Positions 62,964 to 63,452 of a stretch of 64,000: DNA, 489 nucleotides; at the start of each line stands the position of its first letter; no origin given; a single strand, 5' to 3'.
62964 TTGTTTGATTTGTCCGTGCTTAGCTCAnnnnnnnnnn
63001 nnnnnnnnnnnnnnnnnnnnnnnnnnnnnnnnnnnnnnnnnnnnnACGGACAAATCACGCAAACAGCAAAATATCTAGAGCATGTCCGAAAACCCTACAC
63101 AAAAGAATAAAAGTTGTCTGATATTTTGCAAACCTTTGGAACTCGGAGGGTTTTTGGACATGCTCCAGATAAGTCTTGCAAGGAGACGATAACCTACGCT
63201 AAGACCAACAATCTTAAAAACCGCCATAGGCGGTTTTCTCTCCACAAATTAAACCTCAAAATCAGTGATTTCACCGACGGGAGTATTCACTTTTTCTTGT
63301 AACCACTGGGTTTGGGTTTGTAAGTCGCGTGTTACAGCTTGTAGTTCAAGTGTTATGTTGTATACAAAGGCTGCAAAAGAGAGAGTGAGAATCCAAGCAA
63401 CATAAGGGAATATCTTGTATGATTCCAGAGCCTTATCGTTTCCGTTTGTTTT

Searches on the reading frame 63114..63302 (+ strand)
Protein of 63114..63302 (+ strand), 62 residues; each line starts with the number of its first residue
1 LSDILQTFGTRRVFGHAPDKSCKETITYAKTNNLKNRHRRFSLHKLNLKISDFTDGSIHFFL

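Call 77: search_protein_families(library=pfam, proteins=[window:63114-63302:+], max_evalue=0.1)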
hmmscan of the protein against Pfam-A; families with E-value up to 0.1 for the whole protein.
window:63114-63302:+ (62 aa): 1 family
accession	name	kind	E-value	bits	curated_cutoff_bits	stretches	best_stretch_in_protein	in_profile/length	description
PF18526.6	DB_JBP1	-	0.033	14.5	25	1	26-61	104-139/164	Thymine dioxygenase JBP1 DNA-binding domain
